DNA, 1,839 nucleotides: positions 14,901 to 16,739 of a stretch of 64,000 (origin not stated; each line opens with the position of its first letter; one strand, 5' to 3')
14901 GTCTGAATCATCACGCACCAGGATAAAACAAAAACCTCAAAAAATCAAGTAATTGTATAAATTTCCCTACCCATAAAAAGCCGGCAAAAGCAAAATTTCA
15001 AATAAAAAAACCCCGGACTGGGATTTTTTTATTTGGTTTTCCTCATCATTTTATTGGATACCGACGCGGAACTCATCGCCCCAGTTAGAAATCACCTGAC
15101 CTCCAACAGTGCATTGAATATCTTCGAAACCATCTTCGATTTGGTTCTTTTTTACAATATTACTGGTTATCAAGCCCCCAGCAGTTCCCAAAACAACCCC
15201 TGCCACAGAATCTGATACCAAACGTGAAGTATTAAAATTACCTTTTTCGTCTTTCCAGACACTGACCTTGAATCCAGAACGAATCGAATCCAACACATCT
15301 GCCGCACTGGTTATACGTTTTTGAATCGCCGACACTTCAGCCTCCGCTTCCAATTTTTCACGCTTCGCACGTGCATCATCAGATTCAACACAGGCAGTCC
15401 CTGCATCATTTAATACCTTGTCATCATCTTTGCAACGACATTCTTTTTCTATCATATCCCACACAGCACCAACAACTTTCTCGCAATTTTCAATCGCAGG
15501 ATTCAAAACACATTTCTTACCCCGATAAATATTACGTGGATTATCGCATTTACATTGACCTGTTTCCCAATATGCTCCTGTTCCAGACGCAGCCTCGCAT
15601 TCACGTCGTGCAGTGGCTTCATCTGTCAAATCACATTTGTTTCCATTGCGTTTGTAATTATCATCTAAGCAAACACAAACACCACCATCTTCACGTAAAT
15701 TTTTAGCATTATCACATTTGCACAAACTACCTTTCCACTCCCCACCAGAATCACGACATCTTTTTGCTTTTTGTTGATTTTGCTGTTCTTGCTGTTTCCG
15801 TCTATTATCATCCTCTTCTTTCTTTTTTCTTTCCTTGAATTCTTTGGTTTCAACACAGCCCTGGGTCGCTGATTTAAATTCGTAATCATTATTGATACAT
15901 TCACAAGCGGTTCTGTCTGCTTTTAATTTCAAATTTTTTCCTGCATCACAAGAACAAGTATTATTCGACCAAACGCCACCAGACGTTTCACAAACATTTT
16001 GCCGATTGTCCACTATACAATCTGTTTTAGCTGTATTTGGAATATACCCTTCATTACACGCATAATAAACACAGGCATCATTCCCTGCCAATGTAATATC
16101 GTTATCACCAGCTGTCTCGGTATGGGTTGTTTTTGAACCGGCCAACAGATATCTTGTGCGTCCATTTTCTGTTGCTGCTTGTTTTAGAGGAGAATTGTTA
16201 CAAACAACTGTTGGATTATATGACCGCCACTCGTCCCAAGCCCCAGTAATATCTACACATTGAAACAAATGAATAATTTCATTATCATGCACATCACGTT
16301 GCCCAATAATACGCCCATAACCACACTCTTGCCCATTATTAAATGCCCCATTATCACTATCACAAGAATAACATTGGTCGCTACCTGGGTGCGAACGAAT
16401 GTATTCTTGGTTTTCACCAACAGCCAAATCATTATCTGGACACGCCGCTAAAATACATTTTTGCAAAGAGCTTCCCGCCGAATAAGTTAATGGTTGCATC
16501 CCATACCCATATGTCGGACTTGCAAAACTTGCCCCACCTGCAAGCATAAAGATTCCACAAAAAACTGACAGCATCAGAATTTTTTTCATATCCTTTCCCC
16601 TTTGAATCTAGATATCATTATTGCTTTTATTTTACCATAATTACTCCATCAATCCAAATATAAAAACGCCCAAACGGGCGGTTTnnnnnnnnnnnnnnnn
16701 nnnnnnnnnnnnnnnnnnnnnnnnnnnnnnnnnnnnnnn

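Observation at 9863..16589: Two secreted cysteine-rich proteins with EGF-like / CxC repeat modules flanking nth-ileS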

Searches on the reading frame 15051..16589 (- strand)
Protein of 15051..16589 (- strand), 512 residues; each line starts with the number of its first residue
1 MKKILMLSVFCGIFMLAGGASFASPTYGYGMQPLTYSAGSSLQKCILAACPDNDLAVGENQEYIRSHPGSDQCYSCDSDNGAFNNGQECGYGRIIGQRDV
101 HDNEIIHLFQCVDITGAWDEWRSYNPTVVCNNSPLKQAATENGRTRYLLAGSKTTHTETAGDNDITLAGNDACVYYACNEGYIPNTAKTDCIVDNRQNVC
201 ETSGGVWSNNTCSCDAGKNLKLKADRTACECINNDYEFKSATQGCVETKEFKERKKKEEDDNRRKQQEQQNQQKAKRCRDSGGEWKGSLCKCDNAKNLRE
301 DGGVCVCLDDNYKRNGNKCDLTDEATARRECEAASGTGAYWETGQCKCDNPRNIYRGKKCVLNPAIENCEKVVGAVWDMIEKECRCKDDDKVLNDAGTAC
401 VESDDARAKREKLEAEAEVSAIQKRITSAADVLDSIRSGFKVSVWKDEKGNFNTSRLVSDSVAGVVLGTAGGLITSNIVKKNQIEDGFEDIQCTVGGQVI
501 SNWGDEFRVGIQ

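Call 3: search_protein_families(library=pfam, proteins=[window:15051-16589:-], max_evalue=1)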
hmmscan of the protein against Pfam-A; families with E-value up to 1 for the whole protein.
window:15051-16589:- (512 aa): 0 families

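Call 4: search_protein_families(library=ncbifam, proteins=[window:15051-16589:-], max_evalue=1)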
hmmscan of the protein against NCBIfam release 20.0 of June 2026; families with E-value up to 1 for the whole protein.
window:15051-16589:- (512 aa): 0 families

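Call 6: find_homologous_proteins(query=window:15051-16589:-, max_evalue=0.001)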
Query window:15051-16589:- (512 aa): 507 proteins with E <= 0.001 among 8000 candidates; the best 120 are listed.
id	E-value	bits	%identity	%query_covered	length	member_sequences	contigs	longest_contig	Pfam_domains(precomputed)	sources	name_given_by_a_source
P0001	0.0e+0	1188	100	100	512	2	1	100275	-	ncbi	-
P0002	1.5e-284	962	80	100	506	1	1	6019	-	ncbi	-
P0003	2.5e-268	909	76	100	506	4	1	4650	-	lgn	-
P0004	5.2e-147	509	48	100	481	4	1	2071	-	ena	-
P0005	4.9e-126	439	47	95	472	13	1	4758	-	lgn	-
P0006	5.9e-125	436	44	100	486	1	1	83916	-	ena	-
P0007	3.7e-121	423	43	100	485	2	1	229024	-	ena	-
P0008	1.3e-120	422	43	100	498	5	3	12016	-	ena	-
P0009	1.8e-120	421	45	86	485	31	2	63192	-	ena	-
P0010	1.8e-120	421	44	100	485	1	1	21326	-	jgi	-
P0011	6.4e-119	416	44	93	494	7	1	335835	-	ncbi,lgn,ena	-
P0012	1.1e-116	409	45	95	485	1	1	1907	-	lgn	-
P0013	2.5e-116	407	43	100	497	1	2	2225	-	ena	-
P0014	1.3e-112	395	45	87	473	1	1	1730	-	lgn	-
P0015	4.8e-112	393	40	100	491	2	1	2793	-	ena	-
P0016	2.9e-111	391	40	100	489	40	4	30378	-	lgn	-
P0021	4.2e-100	354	42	92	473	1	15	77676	-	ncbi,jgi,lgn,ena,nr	ncbi:MAG: hypothetical protein E7011_03890 [Alphaproteobacteria bacterium]|nr:hypothetical protein [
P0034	1.2e-92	329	38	100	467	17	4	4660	PF19202.7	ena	-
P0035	2.6e-92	328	41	94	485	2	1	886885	-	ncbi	-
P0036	7.3e-92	327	38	100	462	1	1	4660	PF19202.7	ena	-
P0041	4.0e-89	318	41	81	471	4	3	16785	PF19202.7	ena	-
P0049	9.6e-85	303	37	100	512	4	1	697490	-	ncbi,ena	-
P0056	3.4e-82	295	39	88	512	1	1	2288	PF19202.7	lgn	-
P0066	1.1e-76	277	38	92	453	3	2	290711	PF19202.7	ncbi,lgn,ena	-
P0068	1.6e-76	276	45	64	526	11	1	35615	PF19202.7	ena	-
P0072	6.1e-75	271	37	88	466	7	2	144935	PF19202.7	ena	-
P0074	3.5e-73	265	35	97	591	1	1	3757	PF19202.7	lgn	-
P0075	3.3e-72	262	35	94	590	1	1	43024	PF19202.7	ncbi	-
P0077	7.0e-71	257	35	99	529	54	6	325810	-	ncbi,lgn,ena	-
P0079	9.3e-70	254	43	68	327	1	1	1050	PF19202.7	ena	-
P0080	1.1e-69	253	36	87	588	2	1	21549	PF19202.7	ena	-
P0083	4.5e-67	245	37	87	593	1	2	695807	-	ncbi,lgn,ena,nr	ncbi:MAG: hypothetical protein IJ866_02825 [Alphaproteobacteria bacterium]|nr:hypothetical protein [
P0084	6.6e-67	244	48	50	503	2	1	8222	PF19202.7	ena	-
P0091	2.2e-61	226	33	100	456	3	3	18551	-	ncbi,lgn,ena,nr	ncbi:MAG: hypothetical protein IKJ62_03765 [Alphaproteobacteria bacterium]|nr:hypothetical protein [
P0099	3.0e-56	209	34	79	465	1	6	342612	-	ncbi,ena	-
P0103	3.4e-51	193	33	88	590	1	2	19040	PF19202.7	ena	-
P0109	2.7e-48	183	43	45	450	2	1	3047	PF19202.7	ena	-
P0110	8.6e-47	178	32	100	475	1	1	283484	-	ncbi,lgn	-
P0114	6.3e-43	165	73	18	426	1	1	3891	-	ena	-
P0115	1.1e-42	164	73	18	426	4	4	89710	-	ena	-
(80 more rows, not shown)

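Call 8: search_protein_families(library=pfam, proteins=[P0034, P0066, P0075, P0068, P0114], max_evalue=0.1)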
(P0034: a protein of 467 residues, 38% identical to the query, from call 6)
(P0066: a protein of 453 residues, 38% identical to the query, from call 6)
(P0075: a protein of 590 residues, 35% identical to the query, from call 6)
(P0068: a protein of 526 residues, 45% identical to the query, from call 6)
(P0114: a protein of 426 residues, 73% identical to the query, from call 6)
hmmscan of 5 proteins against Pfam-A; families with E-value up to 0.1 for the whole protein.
P0034 (467 aa): 1 family
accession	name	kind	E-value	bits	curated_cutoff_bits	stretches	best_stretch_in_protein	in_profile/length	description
PF19202.5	DUF5874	-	2e-07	31.7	27.1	2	254-313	3-69/74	Family of unknown function (DUF5874)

P0066 (453 aa): 1 family
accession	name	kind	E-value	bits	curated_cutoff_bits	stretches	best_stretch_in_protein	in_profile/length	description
PF19202.5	DUF5874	-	0.0069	17.2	27.1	1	238-278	1-40/74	Family of unknown function (DUF5874)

P0075 (590 aa): 1 family
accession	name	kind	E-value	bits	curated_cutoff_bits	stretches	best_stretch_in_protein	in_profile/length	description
PF19202.5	DUF5874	-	4e-05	24.3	27.1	2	295-371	1-73/74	Family of unknown function (DUF5874)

P0068 (526 aa): 1 family
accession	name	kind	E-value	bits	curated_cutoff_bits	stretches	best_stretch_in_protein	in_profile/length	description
PF19202.5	DUF5874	-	6.9e-08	33.2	27.1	2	313-372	3-69/74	Family of unknown function (DUF5874)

P0114 (426 aa): 0 families

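Call 17: find_encoding_contigs(protein=P0011, flank=8000, max_places=3)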
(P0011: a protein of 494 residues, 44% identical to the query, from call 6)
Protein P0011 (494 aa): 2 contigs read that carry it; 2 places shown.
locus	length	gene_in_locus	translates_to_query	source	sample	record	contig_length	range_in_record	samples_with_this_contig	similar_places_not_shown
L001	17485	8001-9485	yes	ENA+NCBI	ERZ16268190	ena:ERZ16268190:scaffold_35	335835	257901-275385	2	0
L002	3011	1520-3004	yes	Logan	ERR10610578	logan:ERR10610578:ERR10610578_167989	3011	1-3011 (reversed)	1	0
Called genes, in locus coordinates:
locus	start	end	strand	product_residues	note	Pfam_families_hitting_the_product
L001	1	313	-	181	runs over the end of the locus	-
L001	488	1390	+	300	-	PF10671:TcpQ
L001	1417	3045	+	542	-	PF00263:Secretin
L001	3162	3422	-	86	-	-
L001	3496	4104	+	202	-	PF02660:G3P_acyltransf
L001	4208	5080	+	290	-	-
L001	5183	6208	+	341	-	PF21102:DprA_N (weak), PF02481:DNA_processg_A, PF17782:WHD_DprA (weak)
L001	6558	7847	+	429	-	PF11638:DnaA_N (weak), PF00308:Bac_DnaA, PF00004:AAA, PF08299:Bac_DnaA_C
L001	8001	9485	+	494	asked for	-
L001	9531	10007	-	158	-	-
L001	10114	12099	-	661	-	PF02518:HATPase_c, PF00204:DNA_gyraseB, PF01751:Toprim, PF00986:DNA_gyraseB_C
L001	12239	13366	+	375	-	PF00226:DnaJ, PF01556:DnaJ_C, PF00684:DnaJ_CXXCXGXG, PF15777:Anti-TRAP (faint)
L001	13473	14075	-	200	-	PF01066:CDP-OH_P_transf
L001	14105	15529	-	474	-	PF01541:GIY-YIG, PF27096:UvrC_M, PF02151:UVR, PF08459:UvrC_RNaseH_dom, PF12826:HHH_2 (weak), PF14520:HHH_5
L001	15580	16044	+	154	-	-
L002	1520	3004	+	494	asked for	-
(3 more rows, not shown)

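Call 18: find_encoding_contigs(protein=P0001, flank=3000, max_places=3)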
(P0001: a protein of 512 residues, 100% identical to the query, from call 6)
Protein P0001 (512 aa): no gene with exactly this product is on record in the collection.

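Call 19: find_encoding_contigs(protein=P0083, flank=6000, max_places=2)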
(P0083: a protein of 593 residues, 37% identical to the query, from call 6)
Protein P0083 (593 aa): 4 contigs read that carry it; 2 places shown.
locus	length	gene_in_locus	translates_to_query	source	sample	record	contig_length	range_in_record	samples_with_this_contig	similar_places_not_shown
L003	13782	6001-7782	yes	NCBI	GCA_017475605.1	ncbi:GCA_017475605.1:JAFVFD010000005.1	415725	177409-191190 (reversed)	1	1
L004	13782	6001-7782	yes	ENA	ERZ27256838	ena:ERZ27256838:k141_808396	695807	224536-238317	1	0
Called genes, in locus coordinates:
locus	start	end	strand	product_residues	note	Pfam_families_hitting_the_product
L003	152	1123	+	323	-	-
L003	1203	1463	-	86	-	-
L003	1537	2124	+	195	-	PF02660:G3P_acyltransf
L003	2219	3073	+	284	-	-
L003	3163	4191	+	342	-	PF21102:DprA_N, PF17782:WHD_DprA (faint), PF02481:DNA_processg_A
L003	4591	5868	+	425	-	PF11638:DnaA_N (weak), PF00308:Bac_DnaA, PF08299:Bac_DnaA_C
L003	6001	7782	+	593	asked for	-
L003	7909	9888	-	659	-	PF02518:HATPase_c, PF00204:DNA_gyraseB, PF01751:Toprim, PF00986:DNA_gyraseB_C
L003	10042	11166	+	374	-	PF00226:DnaJ, PF01556:DnaJ_C, PF00684:DnaJ_CXXCXGXG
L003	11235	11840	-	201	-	PF01066:CDP-OH_P_transf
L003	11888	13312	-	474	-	PF01541:GIY-YIG, PF27096:UvrC_M, PF02151:UVR (weak), PF08459:UvrC_RNaseH_dom, PF12826:HHH_2, PF14520:HHH_5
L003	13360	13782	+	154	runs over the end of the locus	-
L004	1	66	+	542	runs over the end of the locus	PF00263:Secretin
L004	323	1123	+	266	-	-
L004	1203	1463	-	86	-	-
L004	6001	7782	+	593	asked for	-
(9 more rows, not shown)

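Call 20: find_encoding_contigs(protein=P0115, flank=6000, max_places=2)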
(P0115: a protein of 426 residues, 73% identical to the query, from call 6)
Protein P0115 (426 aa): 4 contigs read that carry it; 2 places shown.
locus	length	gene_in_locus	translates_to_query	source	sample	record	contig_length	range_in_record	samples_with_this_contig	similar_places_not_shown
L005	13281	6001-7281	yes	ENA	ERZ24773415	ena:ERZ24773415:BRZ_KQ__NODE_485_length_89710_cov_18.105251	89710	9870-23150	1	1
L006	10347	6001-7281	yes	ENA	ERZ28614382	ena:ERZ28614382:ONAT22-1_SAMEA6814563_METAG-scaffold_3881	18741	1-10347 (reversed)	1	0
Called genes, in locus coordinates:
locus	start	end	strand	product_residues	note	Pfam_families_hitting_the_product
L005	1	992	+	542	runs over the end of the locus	PF00263:Secretin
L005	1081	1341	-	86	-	PF01649:Ribosomal_S20p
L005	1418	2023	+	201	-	PF02660:G3P_acyltransf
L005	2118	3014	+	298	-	-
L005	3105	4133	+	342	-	PF21102:DprA_N (weak), PF02481:DNA_processg_A, PF17782:WHD_DprA (weak)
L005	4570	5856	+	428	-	PF11638:DnaA_N (weak), PF00308:Bac_DnaA, PF00004:AAA (weak), PF08299:Bac_DnaA_C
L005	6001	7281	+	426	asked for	-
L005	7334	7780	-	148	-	-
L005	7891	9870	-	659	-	PF02518:HATPase_c, PF00204:DNA_gyraseB, PF01751:Toprim, PF00986:DNA_gyraseB_C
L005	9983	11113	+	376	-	PF00226:DnaJ, PF01556:DnaJ_C, PF00684:DnaJ_CXXCXGXG, PF15777:Anti-TRAP (faint)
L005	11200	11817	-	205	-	PF01066:CDP-OH_P_transf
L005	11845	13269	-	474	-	PF01541:GIY-YIG, PF27096:UvrC_M, PF02151:UVR (weak), PF08459:UvrC_RNaseH_dom, PF12826:HHH_2 (weak), PF14520:HHH_5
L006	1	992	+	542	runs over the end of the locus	PF00263:Secretin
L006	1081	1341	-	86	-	PF01649:Ribosomal_S20p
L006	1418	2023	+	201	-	PF02660:G3P_acyltransf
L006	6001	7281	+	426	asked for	-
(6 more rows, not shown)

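Call 23: predict_structure(alignment_id=A2)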
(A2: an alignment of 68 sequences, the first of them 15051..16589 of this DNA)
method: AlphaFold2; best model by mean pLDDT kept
length: 512 residues; sequences in the alignment: 68
mean_pLDDT: 77.8   pTM: 0.43
mean pLDDT of the five models: 77.8, 77.5, 76.3, 75.8, 75.5
residues with pLDDT >= 90: 229; 70-90: 134; 50-70: 61; < 50: 88
segments of 3 or more residues with pLDDT < 50: 1-3, 17-40, 456-512
pLDDT, mean of each block of 10 residues (from residue 1): 51 51 37 42 78 91 93 82 72 89 91 87 92 92 88 54 61 91 94 95 95 96 95 96 95 94 92 92 92 92 91 89 87 89 90 90 90 90 90 89 87 83 79 67 51 50 39 37 41 41 39 34
secondary structure, 60 per line:
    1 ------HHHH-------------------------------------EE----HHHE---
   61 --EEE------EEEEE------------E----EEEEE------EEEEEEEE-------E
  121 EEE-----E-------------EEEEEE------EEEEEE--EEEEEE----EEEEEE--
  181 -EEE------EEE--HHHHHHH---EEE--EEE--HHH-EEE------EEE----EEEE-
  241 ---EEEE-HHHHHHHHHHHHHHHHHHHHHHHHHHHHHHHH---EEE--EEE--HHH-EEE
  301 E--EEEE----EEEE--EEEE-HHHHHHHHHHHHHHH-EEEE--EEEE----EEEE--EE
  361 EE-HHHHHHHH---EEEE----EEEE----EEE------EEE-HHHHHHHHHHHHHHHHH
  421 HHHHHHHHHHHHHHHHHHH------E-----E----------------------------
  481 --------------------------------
elements in order: H7-10 E63-65 E72-76 E94-98 E105-112 E120-123 E143-148 E155-160 E163-168 E173-178 E182-184 E191-193 H196-202 E206-208 E211-213 E220-222 E229-231 E236-239 E244-247 H249-280 E284-286 E289-291 E298-301 E304-307 E312-315 E318-321 H323-337 E339-342 E345-348 E353-356 E359-362 H364-371 E375-378 E383-386 E391-393 E400-402 H404-439

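Call 26: fold_search(model_id=the predicted structure, library=pdb)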
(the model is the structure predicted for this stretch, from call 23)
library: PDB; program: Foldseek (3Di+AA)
matches with E <= 10: 143; with E <= 0.001: 0
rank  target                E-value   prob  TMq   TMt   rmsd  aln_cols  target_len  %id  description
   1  6phd_C                1.5e-01  0.16  0.08  0.20  20.6       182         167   14  Pfs25 in complex with the human transmission blocking antibody 2586 (released 2019-10-02)
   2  2w86                  1.5e-01  0.12  0.06  0.19  35.8       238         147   15  Crystal structure of fibrillin-1 domains cbEGF9hyb2cbEGF10, calcium saturated form (released 2009-05-26)
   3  9i3v_B                1.8e-01  0.11  0.10  0.02  19.0       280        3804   14  Cryo-EM structure of the human LRP2 ectodomain (released 2026-02-04)
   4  6b0h_I                1.9e-01  0.14  0.09  0.20  20.7       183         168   13  Crystal structure of Pfs25 in complex with the transmission blocking antibody 1262 (released 2017-11-15)
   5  3s6x_A                2.5e-01  0.15  0.08  0.12  17.4       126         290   11  Structure of reovirus attachment protein sigma1 in complex with alpha-2,3-sialyllactose (released 2011-11-23)
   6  3s6z_C                2.8e-01  0.15  0.08  0.12  17.5       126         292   11  Structure of reovirus attachment protein sigma1 in complex with alpha-2,8-disialyllactose (released 2011-11-23)
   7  8jut_A                4.5e-01  0.02  0.07  0.02  42.4       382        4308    9  rat megalin RAP complex (released 2024-06-19)
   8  9qaw_A                6.3e-01  0.02  0.07  0.02  46.6       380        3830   12  CryoEM structure of the human LRP2 receptor ectodomain in complex with LRPAP1 (released 2026-03-11)
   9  9qaw_B                7.5e-01  0.06  0.10  0.02  20.7       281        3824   12  CryoEM structure of the human LRP2 receptor ectodomain in complex with LRPAP1 (released 2026-03-11)
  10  8jxe_A                8.4e-01  0.09  0.09  0.04  12.0       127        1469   14  rat megalin RAP complex head (released 2024-06-19)
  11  7kd6_Q                1.3e+00  0.06  0.09  0.12  11.2       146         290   14  Insulin Receptor L1-CR plus alphaCT fragment in co-complex with Fv 83-7 and single-chain insulin SCI-b (released 2021-10-13)
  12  7fh1_A                1.4e+00  0.02  0.09  0.07  14.5       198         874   14  Structure of the human Meckelin (released 2021-12-01)
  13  3hpt_C                1.5e+00  0.07  0.06  0.21  13.8       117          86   17  Crystal structure of human FxA in complex with (S)-2-cyano-1-(2-methylbenzofuran-5-yl)-3-(2-oxo-1-(2-oxo-2-(pyrrolidin (released 2009-11-17)
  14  3w11_E                1.5e+00  0.04  0.09  0.12  11.3       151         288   16  Insulin receptor ectodomain construct comprising domains L1-CR in complex with human insulin, Alpha-CT peptide(704-719 (released 2013-01-09)
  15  1xka_L                1.6e+00  0.13  0.07  0.25   8.6        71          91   18  FACTOR XA COMPLEXED WITH A SYNTHETIC INHIBITOR FX-2212A,(2S)-(3'-AMIDINO-3-BIPHENYLYL)-5-(4-PYRIDYLAMINO)PENTANOIC ACI (released 1999-03-23)
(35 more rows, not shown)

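Call 27: search_solved_structures(query=A2, max_evalue=10, show_alignments=2)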
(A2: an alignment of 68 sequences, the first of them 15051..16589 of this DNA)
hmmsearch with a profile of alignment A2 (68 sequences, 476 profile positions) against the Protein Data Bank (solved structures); distinct sequences matched with E-value up to 10: 0.
